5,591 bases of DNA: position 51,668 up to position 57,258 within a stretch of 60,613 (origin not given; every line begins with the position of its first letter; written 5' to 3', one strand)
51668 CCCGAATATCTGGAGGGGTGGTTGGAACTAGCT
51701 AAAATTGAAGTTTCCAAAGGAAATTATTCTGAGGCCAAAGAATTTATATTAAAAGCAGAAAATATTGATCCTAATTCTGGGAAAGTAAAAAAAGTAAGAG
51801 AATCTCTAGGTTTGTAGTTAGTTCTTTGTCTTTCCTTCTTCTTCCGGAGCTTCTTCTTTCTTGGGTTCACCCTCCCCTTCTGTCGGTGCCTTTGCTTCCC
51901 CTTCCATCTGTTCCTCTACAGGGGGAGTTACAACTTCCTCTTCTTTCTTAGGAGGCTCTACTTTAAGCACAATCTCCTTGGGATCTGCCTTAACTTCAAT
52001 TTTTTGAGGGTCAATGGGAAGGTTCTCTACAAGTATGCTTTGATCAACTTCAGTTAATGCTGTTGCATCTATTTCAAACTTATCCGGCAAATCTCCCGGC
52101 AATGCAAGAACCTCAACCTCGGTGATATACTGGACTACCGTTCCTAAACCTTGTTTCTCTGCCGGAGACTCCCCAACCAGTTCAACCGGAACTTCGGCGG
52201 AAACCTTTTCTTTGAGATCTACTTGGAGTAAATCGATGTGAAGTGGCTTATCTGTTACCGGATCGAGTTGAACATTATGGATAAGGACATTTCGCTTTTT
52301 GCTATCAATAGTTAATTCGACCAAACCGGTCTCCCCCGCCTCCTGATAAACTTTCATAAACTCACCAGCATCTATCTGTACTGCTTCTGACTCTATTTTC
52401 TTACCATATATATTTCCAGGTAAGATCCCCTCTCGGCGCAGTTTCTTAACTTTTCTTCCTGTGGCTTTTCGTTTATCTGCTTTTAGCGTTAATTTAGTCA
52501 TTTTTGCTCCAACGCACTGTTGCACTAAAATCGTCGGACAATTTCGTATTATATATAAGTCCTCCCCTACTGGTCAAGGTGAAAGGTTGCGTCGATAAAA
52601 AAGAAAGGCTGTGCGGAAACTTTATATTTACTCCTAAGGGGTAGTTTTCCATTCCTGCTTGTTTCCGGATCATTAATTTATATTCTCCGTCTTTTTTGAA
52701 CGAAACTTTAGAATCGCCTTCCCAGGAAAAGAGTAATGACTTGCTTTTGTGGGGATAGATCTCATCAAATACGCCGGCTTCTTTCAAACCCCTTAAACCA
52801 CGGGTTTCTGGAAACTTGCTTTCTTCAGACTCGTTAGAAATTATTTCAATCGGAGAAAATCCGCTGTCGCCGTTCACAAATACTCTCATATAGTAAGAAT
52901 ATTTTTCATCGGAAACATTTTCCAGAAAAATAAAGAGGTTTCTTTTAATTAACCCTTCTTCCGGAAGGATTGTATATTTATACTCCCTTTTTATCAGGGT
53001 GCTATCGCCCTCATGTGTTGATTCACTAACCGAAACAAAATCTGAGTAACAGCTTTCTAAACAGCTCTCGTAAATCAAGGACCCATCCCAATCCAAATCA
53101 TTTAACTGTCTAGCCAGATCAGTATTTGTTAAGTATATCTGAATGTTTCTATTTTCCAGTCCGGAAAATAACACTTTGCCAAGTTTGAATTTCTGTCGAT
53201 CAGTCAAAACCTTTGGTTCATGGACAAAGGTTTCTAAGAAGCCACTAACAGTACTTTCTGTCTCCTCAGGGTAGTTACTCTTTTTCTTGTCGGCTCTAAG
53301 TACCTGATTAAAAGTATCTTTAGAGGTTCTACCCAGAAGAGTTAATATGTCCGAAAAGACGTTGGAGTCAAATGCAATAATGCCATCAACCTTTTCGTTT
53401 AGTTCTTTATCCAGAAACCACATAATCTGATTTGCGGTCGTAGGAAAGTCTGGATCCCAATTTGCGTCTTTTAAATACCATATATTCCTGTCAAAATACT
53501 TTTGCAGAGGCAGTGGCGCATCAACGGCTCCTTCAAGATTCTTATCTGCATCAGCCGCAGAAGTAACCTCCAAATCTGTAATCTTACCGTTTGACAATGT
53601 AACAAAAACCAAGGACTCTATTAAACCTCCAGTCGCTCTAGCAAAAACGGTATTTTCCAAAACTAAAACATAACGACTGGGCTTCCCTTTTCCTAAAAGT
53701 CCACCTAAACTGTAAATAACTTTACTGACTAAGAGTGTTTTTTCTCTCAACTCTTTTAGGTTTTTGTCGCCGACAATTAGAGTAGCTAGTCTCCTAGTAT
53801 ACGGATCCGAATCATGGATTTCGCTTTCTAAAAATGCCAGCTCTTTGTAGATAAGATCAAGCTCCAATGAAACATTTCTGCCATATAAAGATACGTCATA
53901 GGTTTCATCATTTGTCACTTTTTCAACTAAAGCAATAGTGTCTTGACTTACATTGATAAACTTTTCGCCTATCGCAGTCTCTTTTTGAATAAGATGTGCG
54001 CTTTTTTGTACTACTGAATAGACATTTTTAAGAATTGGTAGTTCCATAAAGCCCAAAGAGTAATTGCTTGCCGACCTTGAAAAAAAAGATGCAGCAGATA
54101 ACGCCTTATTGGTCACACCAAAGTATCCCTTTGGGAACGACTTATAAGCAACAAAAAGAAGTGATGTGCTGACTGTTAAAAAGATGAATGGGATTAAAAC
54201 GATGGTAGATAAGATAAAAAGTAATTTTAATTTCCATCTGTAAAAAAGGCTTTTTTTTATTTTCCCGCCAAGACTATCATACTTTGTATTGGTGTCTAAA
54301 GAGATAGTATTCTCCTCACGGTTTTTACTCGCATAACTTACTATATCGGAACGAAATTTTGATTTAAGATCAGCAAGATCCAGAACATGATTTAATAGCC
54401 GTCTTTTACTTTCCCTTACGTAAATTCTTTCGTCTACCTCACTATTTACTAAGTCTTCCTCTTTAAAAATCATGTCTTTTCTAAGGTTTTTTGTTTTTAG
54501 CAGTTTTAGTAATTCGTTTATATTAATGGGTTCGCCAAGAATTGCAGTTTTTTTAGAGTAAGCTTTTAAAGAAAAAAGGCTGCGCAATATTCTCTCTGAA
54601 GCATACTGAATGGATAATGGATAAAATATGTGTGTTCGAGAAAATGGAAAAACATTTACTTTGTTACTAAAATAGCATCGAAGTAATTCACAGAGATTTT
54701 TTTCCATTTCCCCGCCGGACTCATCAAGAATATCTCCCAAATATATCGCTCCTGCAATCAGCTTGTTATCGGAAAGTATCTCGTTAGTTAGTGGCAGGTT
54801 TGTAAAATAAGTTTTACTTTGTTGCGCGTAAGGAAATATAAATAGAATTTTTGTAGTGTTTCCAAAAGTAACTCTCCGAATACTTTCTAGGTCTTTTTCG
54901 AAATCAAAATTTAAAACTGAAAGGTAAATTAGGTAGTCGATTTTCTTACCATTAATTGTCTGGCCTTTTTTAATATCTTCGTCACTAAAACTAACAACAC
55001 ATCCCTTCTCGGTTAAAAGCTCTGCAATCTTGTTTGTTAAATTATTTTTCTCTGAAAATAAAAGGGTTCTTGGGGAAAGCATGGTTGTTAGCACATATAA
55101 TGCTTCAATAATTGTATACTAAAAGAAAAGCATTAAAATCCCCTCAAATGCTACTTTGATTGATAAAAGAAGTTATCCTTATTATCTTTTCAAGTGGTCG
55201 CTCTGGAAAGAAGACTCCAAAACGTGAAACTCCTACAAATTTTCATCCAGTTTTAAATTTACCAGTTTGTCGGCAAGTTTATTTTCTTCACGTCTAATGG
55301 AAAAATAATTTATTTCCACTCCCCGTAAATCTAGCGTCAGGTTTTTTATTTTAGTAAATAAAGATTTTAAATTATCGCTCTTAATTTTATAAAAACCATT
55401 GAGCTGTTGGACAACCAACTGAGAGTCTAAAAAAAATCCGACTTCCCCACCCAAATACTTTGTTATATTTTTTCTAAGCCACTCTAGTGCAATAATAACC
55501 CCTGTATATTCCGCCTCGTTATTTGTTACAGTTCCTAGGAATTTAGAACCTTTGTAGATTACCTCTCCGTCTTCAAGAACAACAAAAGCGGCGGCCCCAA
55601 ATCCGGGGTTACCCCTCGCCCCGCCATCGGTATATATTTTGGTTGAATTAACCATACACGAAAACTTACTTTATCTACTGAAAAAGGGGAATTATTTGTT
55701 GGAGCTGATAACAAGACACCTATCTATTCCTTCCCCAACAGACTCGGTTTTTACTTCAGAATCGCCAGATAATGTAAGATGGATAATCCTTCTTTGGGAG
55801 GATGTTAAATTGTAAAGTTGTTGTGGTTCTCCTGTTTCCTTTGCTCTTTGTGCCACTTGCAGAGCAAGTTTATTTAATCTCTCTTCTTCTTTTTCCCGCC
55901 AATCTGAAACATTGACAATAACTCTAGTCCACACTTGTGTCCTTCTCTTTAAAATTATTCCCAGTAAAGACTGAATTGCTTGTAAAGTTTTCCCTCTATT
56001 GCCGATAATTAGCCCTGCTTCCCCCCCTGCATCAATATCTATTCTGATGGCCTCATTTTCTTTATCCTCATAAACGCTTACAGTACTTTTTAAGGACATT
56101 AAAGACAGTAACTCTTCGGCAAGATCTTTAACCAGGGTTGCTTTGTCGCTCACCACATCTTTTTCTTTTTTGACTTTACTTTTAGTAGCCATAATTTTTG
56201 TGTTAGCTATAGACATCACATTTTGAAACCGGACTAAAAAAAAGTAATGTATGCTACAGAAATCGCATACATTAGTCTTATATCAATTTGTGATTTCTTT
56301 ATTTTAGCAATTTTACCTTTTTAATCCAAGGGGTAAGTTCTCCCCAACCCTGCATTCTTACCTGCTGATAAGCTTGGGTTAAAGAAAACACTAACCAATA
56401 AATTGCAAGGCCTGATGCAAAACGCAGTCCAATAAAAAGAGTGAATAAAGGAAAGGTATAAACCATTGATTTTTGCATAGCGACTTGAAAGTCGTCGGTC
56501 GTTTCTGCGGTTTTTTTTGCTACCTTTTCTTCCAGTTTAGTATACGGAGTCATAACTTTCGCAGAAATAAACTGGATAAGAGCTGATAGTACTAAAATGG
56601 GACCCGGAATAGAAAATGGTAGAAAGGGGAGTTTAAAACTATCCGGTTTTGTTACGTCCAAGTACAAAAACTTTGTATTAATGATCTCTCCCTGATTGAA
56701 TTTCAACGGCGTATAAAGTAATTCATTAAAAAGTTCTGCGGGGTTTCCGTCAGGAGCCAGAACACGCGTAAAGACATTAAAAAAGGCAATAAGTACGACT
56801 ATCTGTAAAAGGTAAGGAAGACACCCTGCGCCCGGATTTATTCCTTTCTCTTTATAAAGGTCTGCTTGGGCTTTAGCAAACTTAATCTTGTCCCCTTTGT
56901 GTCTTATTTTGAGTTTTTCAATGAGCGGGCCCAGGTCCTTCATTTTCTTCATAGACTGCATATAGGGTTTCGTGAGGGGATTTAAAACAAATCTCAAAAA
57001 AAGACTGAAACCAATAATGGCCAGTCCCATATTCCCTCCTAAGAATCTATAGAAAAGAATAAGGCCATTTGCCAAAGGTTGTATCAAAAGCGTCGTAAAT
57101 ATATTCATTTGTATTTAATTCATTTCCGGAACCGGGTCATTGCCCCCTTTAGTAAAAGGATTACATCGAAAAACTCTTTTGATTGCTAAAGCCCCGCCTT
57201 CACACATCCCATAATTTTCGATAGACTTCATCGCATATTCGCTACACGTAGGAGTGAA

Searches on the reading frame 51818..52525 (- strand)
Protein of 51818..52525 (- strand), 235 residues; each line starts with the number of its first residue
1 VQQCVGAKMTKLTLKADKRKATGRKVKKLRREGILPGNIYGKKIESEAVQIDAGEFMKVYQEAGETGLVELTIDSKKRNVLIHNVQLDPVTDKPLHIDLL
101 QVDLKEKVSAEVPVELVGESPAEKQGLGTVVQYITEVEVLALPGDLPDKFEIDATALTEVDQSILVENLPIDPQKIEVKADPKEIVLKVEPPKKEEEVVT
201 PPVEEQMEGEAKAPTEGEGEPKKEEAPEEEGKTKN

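Call 74: find_encoding_contigs(protein=window:51818-52525:-, flank=10000, max_places=1)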
Protein window:51818-52525:- (235 aa): no gene with exactly this product is on record in the collection.

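Call 76: search_protein_families(library=pfam, proteins=[window:51818-52525:-], max_evalue=0.001)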
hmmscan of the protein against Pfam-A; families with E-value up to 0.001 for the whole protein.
window:51818-52525:- (235 aa): 2 families
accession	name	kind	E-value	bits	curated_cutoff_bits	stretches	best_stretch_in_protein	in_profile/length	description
PF01386.24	Ribosomal_L25p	-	2.5e-22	79.6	23.6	1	14-99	1-82/82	Ribosomal L25p family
PF14693.11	Ribosomal_TL5_C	-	3.5e-16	59.8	27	1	107-193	1-84/84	Ribosomal protein TL5, C-terminal domain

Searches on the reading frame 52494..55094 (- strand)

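Call 76: search_protein_families(library=pfam, proteins=[window:52494-55094:-], max_evalue=0.001)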
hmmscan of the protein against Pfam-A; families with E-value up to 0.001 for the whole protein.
window:52494-55094:- (866 aa): 1 family
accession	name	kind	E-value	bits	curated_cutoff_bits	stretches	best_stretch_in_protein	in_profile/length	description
PF13196.11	DUF4012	-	4.8e-18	66.5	28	1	472-589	3-121/144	Protein of unknown function (DUF4012)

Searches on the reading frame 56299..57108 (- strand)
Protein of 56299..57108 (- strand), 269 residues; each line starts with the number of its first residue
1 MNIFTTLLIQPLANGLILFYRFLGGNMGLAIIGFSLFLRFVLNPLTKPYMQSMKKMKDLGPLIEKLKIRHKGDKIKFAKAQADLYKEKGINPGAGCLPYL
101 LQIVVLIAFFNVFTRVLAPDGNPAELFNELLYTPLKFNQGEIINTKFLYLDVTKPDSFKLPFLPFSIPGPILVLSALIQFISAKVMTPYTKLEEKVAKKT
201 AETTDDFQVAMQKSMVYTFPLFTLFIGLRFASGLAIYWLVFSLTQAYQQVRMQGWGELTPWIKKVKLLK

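Call 76: search_protein_families(library=pfam, proteins=[window:56299-57108:-], max_evalue=0.001)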
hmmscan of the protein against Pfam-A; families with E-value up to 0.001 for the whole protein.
window:56299-57108:- (269 aa): 1 family
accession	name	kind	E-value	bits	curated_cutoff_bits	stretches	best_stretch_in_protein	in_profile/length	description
PF02096.25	60KD_IMP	-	3.3e-39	134.9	35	1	27-252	1-161/163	60Kd inner membrane protein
